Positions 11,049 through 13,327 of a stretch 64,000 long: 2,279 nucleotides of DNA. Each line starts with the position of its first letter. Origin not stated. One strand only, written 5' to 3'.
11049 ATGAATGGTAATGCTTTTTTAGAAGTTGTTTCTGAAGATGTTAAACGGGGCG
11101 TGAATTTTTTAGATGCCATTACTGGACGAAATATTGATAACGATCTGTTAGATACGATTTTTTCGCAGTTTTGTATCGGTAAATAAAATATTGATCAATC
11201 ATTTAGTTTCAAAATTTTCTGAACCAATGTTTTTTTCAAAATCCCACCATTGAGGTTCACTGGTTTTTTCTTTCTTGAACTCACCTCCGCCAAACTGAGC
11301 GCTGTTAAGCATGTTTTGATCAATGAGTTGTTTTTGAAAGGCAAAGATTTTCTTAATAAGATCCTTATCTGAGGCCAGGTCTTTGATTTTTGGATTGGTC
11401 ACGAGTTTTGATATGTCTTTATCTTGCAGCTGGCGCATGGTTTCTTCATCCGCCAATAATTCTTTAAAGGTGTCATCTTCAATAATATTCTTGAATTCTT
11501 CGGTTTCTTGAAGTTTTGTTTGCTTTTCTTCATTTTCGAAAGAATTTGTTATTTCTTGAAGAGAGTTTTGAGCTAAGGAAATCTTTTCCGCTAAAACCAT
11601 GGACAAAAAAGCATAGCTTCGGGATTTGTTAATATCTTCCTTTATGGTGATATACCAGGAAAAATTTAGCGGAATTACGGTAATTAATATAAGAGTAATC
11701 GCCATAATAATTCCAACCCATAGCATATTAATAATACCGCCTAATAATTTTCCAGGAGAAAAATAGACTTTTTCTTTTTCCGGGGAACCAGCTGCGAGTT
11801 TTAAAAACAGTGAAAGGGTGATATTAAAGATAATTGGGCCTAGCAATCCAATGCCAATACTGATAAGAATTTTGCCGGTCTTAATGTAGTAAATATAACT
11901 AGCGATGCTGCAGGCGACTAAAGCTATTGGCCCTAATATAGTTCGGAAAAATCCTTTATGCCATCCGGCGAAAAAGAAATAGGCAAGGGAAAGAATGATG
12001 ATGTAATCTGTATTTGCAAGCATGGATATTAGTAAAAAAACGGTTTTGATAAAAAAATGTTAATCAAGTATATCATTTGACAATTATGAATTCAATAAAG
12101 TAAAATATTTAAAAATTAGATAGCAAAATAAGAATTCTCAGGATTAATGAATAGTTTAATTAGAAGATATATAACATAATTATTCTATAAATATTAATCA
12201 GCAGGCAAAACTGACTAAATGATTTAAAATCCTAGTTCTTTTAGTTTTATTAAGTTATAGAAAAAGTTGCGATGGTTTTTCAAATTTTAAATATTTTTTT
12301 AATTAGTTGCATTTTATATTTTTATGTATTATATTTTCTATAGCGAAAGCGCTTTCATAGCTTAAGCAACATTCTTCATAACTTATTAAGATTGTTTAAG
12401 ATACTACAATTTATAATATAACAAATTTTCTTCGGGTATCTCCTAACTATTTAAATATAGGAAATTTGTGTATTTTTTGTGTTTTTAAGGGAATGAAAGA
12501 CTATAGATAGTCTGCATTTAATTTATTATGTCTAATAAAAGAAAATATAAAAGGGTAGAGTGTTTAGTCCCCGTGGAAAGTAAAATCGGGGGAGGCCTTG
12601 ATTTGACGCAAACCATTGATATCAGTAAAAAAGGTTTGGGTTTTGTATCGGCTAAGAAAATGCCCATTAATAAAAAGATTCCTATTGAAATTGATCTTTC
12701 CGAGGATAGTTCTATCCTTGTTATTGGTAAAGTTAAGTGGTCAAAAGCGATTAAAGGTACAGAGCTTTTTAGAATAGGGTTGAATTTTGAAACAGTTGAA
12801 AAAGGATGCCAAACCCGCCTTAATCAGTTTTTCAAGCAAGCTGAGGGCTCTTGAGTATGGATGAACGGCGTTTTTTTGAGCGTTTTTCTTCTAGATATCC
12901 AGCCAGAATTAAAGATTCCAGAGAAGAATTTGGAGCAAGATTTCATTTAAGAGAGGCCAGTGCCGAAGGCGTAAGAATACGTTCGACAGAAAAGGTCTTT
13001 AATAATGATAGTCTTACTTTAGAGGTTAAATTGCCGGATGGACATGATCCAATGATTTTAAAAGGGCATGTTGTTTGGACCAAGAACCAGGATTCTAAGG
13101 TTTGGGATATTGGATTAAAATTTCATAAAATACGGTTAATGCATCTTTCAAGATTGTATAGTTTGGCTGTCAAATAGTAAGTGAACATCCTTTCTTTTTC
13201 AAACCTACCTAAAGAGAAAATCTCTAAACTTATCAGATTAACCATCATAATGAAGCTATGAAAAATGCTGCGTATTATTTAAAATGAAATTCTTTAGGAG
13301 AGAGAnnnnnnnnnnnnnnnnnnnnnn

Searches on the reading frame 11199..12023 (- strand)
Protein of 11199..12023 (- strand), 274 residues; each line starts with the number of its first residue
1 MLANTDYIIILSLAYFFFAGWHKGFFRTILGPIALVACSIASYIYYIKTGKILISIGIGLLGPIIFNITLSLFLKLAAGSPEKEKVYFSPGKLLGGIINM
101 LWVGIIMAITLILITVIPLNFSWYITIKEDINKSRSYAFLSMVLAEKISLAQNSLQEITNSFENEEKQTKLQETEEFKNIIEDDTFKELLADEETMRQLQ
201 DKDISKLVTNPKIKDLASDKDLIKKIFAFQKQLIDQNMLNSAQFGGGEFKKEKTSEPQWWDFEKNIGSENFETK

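Call 84: search_protein_families(library=pfam, proteins=[window:11199-12023:-], max_evalue=0.001)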
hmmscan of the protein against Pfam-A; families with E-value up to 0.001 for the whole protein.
window:11199-12023:- (274 aa): 1 family
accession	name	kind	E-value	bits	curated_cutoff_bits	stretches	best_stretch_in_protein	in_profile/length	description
PF02674.22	Colicin_V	-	8.6e-05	23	29.3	0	6-141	2-140/144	Colicin V production protein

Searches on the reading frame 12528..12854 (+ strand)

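Call 84: search_protein_families(library=pfam, proteins=[window:12528-12854:+], max_evalue=0.001)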
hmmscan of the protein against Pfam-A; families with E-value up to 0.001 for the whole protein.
window:12528-12854:+ (108 aa): 1 family
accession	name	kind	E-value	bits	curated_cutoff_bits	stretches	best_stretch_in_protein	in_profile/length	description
PF07238.19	PilZ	-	1.7e-12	48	22.5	1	3-102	1-100/102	PilZ domain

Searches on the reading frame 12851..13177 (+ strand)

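Call 84: search_protein_families(library=pfam, proteins=[window:12851-13177:+], max_evalue=0.001)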
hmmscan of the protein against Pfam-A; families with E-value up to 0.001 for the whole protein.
window:12851-13177:+ (108 aa): 1 family
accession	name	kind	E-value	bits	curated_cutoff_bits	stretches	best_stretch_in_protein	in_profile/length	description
PF07238.19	PilZ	-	5.7e-13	49.5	22.5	1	5-98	1-92/102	PilZ domain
